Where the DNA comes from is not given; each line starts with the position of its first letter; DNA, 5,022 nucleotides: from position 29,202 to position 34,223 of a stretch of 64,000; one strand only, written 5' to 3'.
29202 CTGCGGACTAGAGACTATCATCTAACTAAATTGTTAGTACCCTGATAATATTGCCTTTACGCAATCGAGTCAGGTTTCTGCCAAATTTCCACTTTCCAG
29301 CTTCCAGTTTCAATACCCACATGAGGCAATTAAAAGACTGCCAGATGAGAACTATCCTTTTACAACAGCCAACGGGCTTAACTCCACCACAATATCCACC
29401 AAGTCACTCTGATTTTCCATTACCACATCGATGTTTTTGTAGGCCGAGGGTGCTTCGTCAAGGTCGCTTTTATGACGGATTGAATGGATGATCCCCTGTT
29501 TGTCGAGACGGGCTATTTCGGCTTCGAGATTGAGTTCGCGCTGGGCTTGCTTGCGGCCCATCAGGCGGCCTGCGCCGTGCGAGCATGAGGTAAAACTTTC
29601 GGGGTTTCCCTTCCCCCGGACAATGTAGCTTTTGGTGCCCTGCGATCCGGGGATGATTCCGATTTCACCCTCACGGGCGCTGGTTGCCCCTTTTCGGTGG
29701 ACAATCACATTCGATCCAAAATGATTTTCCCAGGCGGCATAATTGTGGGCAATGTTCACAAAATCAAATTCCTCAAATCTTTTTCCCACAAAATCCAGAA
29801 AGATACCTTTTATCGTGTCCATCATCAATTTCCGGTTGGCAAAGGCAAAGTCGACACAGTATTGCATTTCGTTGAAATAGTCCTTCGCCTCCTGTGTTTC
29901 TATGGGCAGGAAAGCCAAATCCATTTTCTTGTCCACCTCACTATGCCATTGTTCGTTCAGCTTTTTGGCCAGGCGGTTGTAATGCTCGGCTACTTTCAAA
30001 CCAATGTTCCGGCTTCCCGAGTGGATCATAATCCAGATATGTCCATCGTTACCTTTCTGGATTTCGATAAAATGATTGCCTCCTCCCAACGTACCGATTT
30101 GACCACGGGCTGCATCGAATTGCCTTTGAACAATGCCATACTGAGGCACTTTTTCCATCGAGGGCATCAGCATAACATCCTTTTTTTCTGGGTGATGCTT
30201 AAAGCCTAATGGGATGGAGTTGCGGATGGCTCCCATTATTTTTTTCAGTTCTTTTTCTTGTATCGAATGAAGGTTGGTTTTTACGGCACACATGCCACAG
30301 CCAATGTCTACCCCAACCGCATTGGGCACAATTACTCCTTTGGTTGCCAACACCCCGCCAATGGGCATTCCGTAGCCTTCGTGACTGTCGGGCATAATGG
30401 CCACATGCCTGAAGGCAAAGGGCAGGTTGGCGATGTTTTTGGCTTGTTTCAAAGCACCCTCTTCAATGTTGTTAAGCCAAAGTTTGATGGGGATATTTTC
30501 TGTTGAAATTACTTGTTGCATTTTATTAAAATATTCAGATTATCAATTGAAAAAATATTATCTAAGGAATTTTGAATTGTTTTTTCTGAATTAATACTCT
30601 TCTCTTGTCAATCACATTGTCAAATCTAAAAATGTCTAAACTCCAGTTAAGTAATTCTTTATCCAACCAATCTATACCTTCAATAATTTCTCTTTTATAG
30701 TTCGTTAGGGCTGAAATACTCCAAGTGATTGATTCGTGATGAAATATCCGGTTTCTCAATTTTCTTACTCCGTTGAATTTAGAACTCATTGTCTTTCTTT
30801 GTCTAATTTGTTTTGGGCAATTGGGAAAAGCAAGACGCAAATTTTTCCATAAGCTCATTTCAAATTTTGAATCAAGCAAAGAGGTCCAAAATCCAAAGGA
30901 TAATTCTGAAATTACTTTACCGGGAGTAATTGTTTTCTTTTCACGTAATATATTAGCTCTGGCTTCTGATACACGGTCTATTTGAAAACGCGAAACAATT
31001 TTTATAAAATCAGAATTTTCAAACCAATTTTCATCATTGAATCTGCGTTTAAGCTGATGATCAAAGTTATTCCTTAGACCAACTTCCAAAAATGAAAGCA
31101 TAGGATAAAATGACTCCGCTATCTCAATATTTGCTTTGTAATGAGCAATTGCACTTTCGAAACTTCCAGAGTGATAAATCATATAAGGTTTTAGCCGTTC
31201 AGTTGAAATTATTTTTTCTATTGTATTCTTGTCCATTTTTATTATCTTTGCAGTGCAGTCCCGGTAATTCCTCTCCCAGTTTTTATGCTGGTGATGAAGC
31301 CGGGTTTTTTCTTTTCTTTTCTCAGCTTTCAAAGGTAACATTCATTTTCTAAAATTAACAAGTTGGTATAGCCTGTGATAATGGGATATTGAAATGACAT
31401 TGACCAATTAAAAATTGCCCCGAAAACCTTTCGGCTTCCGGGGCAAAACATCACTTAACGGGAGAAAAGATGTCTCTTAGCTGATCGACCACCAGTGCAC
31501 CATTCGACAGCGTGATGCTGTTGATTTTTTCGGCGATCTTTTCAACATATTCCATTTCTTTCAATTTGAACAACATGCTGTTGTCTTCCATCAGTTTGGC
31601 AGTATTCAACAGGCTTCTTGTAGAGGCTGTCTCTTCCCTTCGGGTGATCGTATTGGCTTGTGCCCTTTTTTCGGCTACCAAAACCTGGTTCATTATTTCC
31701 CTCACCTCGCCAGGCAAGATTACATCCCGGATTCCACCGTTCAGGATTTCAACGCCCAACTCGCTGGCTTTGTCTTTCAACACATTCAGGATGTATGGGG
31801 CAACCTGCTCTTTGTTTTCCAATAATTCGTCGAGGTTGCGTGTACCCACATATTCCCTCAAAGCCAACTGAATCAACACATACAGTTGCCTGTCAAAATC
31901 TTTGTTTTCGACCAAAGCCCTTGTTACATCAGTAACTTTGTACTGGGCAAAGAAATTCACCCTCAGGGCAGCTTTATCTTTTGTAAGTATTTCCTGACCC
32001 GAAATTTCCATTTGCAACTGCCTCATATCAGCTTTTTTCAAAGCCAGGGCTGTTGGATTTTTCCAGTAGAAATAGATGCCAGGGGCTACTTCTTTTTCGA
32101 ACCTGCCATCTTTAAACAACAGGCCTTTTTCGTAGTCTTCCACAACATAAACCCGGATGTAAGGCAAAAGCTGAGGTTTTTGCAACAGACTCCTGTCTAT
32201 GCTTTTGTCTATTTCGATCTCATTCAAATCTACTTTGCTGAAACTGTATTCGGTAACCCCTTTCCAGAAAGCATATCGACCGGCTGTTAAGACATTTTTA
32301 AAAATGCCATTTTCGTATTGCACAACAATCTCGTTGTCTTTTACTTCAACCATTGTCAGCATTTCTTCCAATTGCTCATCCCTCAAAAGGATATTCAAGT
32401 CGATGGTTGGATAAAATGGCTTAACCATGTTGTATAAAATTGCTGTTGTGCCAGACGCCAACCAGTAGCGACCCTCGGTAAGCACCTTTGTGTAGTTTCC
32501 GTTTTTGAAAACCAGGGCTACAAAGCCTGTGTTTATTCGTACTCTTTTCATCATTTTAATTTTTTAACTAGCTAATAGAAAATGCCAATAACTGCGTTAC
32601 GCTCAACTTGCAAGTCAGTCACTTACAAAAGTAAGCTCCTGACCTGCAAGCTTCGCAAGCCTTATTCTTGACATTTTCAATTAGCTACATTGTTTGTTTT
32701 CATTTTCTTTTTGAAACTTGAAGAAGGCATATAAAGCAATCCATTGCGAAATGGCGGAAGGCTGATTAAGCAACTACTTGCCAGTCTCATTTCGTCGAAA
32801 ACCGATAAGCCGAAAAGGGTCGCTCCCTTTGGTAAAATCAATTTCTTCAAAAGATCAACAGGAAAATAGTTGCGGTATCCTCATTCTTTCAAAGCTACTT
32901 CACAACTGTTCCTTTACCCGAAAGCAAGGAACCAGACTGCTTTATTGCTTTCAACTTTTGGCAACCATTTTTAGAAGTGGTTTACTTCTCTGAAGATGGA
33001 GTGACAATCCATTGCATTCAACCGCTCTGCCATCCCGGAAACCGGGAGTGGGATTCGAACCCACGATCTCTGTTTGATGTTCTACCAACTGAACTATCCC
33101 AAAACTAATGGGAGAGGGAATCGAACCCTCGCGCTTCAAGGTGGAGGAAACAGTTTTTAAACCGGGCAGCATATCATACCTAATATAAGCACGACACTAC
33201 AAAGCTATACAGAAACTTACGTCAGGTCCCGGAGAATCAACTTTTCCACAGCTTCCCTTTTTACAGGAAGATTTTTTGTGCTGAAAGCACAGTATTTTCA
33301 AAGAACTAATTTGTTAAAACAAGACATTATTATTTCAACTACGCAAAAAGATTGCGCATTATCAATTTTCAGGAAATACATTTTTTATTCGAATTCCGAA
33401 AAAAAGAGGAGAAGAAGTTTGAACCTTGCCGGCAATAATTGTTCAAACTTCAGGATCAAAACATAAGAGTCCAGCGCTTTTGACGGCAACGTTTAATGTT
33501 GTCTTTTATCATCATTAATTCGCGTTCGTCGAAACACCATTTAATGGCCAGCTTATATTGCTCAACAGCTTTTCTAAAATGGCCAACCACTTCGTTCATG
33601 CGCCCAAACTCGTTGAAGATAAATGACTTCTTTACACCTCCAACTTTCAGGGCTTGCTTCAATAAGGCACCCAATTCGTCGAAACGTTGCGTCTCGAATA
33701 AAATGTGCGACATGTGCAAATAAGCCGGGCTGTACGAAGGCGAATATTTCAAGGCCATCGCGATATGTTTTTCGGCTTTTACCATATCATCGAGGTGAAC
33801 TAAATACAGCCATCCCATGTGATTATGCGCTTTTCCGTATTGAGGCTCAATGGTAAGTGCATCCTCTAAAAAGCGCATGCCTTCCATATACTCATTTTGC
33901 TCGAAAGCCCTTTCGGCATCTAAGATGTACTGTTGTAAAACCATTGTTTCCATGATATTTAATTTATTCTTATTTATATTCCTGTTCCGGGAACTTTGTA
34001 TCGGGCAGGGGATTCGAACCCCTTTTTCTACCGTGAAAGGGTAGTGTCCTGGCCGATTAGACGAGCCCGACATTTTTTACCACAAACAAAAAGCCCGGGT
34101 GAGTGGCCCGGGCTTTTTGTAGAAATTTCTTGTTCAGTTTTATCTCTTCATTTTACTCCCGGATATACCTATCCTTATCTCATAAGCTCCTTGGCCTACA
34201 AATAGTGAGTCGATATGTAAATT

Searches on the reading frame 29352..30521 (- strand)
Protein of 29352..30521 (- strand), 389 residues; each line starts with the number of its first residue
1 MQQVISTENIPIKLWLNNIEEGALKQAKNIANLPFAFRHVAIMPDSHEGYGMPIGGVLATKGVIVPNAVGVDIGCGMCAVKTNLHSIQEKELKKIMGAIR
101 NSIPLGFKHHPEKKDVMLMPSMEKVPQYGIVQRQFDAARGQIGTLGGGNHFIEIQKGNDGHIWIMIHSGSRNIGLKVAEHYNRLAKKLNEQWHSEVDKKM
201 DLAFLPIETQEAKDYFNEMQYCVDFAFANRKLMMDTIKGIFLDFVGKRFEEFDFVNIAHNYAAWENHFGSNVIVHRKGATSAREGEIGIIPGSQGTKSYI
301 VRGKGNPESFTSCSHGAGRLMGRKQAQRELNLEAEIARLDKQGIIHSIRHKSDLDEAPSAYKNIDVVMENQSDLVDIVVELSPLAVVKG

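Call 79: search_protein_families(library=pfam, proteins=[window:29352-30521:-], max_evalue=0.00001)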
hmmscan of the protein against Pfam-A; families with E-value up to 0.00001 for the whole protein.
window:29352-30521:- (389 aa): 1 family
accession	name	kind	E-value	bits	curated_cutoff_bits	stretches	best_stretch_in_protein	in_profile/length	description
PF01139.22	RtcB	-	1.5e-116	390.5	27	2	130-389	135-426/426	tRNA-splicing ligase RtcB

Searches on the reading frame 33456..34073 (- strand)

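Call 24: search_protein_families(library=pfam, proteins=[window:33456-34073:-], max_evalue=0.001)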
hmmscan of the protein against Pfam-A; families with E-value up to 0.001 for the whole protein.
window:33456-34073:- (205 aa): 2 families
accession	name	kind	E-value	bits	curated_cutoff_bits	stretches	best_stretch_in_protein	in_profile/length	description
PF14559.12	TPR_19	-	2.1e-05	25.2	25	0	96-141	6-51/68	Tetratricopeptide repeat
PF13181.12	TPR_8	-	0.00021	21.7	25.7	0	116-143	2-29/34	Tetratricopeptide repeat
